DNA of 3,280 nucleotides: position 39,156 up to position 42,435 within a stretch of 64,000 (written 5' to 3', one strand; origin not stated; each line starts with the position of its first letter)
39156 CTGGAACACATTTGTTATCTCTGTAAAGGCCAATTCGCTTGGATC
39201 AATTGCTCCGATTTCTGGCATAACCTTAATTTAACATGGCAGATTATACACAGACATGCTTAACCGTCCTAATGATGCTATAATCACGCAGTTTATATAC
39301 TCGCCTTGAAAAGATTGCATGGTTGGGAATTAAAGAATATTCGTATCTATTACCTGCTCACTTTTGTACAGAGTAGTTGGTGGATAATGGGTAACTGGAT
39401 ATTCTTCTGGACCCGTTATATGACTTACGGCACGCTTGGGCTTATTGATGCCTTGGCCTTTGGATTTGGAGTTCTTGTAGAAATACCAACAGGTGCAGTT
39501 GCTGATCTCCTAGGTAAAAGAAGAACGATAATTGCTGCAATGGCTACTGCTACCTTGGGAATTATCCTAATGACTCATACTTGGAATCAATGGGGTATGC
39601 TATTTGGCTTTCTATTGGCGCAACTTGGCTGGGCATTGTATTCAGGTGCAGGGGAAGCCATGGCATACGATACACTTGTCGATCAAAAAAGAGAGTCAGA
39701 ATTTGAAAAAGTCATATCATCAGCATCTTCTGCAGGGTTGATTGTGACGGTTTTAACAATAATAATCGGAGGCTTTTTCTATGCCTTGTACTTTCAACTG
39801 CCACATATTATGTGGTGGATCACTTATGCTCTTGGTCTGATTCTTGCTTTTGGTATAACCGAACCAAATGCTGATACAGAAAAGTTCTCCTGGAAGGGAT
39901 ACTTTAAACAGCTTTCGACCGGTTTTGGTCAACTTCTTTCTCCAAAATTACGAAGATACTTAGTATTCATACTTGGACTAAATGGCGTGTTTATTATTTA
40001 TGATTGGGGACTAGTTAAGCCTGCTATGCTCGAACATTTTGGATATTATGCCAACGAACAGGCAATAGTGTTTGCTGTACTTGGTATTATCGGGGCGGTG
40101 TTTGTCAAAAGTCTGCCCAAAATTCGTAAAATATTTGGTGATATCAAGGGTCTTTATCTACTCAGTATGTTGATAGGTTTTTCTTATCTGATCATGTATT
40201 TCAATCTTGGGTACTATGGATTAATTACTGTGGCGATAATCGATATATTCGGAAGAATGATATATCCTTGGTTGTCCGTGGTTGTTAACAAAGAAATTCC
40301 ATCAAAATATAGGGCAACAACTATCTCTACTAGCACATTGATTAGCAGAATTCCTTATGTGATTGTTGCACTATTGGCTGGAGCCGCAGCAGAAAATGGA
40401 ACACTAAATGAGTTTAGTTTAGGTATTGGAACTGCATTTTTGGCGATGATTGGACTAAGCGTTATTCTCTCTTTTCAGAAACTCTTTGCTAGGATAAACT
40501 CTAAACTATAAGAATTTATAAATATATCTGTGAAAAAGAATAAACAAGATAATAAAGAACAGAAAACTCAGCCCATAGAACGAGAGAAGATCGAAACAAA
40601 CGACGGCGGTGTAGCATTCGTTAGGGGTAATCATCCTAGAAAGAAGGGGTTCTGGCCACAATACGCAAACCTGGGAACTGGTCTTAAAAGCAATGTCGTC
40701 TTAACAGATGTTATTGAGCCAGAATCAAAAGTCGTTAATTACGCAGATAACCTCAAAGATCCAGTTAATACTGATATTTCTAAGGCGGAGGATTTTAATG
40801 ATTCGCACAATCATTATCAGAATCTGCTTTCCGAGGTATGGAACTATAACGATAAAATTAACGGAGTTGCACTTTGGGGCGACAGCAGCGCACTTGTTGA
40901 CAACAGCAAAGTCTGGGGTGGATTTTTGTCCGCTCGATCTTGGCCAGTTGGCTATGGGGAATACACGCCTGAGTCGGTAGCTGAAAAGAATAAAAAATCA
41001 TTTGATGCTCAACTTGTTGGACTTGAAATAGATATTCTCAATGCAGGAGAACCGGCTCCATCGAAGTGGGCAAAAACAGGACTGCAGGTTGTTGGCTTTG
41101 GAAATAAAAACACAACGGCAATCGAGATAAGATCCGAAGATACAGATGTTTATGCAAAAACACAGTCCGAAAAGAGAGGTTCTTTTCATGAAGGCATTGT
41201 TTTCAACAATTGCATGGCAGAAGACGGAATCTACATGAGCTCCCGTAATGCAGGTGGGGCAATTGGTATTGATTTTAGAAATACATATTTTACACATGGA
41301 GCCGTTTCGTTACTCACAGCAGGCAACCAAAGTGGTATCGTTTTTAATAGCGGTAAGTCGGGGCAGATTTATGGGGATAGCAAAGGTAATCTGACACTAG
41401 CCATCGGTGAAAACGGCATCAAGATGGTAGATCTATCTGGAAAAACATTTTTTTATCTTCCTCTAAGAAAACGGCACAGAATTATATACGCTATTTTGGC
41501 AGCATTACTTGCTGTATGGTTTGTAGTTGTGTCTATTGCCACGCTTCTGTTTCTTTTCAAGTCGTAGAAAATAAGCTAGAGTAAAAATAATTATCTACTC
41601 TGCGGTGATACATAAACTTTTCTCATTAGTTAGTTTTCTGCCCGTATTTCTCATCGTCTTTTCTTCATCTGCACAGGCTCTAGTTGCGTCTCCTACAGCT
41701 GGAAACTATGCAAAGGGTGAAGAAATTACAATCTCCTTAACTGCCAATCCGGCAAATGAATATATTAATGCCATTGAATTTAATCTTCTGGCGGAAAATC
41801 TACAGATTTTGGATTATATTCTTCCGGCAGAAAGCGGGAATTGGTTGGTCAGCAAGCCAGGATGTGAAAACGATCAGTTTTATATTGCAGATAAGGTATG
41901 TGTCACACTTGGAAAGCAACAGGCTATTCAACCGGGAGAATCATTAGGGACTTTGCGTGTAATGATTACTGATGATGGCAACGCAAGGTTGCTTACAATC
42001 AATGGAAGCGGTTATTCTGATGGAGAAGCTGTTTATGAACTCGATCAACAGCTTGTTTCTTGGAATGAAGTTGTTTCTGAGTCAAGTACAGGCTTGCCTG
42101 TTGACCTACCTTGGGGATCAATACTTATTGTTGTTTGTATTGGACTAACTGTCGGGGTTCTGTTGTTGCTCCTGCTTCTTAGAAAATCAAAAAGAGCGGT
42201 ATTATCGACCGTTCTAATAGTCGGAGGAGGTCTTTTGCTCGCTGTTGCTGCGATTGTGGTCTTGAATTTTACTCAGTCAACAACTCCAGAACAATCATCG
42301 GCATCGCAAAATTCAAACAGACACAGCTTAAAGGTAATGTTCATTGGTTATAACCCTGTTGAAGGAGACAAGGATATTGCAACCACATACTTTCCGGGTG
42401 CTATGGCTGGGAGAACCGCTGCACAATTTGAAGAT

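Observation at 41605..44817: Cohesin-like + nine thrombospondin-type-1-like repeats + dockerin in a single membrane-spanning protein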

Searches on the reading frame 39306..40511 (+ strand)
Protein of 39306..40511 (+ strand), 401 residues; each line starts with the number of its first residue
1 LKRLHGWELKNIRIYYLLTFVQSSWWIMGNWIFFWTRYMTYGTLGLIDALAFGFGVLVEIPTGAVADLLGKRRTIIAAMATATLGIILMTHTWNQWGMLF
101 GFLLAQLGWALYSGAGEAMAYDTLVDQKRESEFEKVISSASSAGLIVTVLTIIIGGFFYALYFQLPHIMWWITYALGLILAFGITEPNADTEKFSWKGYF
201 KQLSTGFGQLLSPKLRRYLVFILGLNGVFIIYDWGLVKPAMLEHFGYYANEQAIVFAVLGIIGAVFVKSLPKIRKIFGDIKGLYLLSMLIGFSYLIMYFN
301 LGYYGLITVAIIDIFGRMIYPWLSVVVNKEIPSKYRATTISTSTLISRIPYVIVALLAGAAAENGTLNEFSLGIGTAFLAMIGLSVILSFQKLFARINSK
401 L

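Call 8: search_protein_families(library=pfam, proteins=[window:39306-40511:+], max_evalue=0.01)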
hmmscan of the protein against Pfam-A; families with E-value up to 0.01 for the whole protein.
window:39306-40511:+ (401 aa): 1 family
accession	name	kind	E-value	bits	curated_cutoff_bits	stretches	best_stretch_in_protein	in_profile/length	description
PF07690.21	MFS_1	-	4.4e-16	59.2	33.4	1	25-353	12-345/347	Major Facilitator Superfamily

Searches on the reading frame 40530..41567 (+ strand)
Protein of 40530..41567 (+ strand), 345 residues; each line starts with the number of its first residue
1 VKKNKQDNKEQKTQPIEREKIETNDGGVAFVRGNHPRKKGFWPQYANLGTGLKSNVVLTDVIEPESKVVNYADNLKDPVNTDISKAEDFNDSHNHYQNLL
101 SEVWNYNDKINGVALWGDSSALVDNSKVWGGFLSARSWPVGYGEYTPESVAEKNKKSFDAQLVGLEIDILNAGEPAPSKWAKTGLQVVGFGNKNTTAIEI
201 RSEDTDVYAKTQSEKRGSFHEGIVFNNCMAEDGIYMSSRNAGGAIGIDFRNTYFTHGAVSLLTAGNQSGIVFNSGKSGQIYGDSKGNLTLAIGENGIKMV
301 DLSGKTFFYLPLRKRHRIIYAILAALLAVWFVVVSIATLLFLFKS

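Call 8: search_protein_families(library=pfam, proteins=[window:40530-41567:+], max_evalue=0.01)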
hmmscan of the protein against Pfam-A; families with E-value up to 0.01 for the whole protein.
window:40530-41567:+ (345 aa): 1 family
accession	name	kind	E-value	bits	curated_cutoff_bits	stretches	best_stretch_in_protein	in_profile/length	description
PF13398.12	Peptidase_M50B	-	0.0051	17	26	0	254-340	30-119/201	Peptidase M50B-like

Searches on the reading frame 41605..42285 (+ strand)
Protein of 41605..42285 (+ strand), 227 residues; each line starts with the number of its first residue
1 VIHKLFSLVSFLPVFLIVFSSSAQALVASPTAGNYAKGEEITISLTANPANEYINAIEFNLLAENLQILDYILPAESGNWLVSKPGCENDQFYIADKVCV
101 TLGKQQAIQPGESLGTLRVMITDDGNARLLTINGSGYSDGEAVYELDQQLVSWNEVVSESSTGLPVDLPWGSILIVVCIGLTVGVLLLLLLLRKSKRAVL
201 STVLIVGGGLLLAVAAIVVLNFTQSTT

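Call 29: search_protein_families(library=pfam, alignment_id=A4, max_evalue=0.01)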
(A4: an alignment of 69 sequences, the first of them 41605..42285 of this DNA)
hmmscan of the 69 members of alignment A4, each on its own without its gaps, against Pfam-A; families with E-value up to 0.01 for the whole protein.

A. member 1, window:41605-42285:+ (227 aa): 0 families

B. families by the number of members that match (of 69 scanned): 21 families
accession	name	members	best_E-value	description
PF00404.24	Dockerin_1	6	1.2e-05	Dockerin type I domain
PF00036.39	EF-hand_1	4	0.00038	EF hand domain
PF00050.26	Kazal_1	3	3.1e-17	Kazal-type serine protease inhibitor domain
PF07648.20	Kazal_2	3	3.3e-11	Kazal-type serine protease inhibitor domain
PF00746.26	Gram_pos_anchor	3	0.00081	LPXTG cell wall anchor motif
PF24507.1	Ig_CFAP65_4th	2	0.00047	CFAP65, fourth Ig-like domain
PF21287.3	Kazal_CFAI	2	0.00078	Complement factor I, KAZAL domain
PF13202.12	EF-hand_5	2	0.0028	EF hand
PF13499.12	EF-hand_7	2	0.0056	EF-hand domain pair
PF22076.2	Cep192_D6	2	0.0065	Cep192 domain 6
PF04885.19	Stig1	1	1e-05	Stigma-specific STIG1-like protein family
PF14264.12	Glucos_trans_II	1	0.00016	Glucosyl transferase GtrII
PF13405.12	EF-hand_6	1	0.0018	EF-hand domain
PF01988.24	VIT1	1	0.003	VIT family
PF20187.3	DUF6550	1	0.0049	Family of unknown function (DUF6550)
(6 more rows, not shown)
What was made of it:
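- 41677..42075 (+): N-domain (aa 25-157): cohesin-fold beta-sandwich with a conserved Cys pair (C87, C99). It belongs to a Pfam-less family. 0 of 69 hit Pfam Cohesin (call 29).
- On Cohesin (Pfam PF00963; type I-III cohesin modules): 0 of 69 family members hit it (call 29).
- Six family members hit Pfam Dockerin_1 (call 29). Three members hit Pfam Gram_pos_anchor (call 29).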

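Call 32: search_solved_structures(query=A4, max_evalue=10, show_alignments=3)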
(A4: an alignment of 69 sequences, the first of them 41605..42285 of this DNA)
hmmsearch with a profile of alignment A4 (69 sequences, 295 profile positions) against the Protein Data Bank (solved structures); distinct sequences matched with E-value up to 10: 62 (the best 60 are shown).
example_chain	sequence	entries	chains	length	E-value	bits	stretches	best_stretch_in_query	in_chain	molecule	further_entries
2jnx_A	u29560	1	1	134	0.00023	23.4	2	226-280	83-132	Calcium binding protein 2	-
2m7n_A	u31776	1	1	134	0.00076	21.8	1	209-280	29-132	Calcium-binding protein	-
1jfj_A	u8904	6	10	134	0.00076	21.8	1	226-280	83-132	CALCIUM-BINDING PROTEIN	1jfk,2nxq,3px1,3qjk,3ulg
4u3s_B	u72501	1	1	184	0.006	18.8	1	182-289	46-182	Cellulosomal scaffoldin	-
2y3n_B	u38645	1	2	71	0.007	18.6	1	228-289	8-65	CELLULOSOMAL FAMILY-48 PROCESSIVE GLYCOSIDE HYDROLASE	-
4wi0_B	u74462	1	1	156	0.0093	18.2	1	182-289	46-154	Cellulosomal scaffoldin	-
5k39_B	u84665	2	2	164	0.02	17.1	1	231-285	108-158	Dockerin module from a protein of unknown function | Ig domain protein group 2 domain protein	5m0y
2i18_A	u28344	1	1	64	0.031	16.5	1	226-280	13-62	Calcium-binding protein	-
4zcu_A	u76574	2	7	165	0.032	16.4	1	228-279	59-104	Calcium-binding mitochondrial carrier protein SCaMC-1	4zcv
2b59_B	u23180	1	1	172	0.056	15.6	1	227-289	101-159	Cellulosomal scaffolding protein A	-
4fl4_A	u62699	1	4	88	0.078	15.2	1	227-282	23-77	Glycoside hydrolase family 9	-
4jwq_A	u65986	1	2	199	0.089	15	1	225-282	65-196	Calcium-dependent protein kinase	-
6xxx_AAA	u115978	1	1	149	0.12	14.5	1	207-280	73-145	Calmodulin-1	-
3kcp_A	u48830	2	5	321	0.16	14.2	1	225-289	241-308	Cellulosomal-scaffolding protein A | Cellulosome anchoring protein cohesin region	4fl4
3k21_A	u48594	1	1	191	0.16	14.1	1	225-282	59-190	Calcium-dependent protein kinase 3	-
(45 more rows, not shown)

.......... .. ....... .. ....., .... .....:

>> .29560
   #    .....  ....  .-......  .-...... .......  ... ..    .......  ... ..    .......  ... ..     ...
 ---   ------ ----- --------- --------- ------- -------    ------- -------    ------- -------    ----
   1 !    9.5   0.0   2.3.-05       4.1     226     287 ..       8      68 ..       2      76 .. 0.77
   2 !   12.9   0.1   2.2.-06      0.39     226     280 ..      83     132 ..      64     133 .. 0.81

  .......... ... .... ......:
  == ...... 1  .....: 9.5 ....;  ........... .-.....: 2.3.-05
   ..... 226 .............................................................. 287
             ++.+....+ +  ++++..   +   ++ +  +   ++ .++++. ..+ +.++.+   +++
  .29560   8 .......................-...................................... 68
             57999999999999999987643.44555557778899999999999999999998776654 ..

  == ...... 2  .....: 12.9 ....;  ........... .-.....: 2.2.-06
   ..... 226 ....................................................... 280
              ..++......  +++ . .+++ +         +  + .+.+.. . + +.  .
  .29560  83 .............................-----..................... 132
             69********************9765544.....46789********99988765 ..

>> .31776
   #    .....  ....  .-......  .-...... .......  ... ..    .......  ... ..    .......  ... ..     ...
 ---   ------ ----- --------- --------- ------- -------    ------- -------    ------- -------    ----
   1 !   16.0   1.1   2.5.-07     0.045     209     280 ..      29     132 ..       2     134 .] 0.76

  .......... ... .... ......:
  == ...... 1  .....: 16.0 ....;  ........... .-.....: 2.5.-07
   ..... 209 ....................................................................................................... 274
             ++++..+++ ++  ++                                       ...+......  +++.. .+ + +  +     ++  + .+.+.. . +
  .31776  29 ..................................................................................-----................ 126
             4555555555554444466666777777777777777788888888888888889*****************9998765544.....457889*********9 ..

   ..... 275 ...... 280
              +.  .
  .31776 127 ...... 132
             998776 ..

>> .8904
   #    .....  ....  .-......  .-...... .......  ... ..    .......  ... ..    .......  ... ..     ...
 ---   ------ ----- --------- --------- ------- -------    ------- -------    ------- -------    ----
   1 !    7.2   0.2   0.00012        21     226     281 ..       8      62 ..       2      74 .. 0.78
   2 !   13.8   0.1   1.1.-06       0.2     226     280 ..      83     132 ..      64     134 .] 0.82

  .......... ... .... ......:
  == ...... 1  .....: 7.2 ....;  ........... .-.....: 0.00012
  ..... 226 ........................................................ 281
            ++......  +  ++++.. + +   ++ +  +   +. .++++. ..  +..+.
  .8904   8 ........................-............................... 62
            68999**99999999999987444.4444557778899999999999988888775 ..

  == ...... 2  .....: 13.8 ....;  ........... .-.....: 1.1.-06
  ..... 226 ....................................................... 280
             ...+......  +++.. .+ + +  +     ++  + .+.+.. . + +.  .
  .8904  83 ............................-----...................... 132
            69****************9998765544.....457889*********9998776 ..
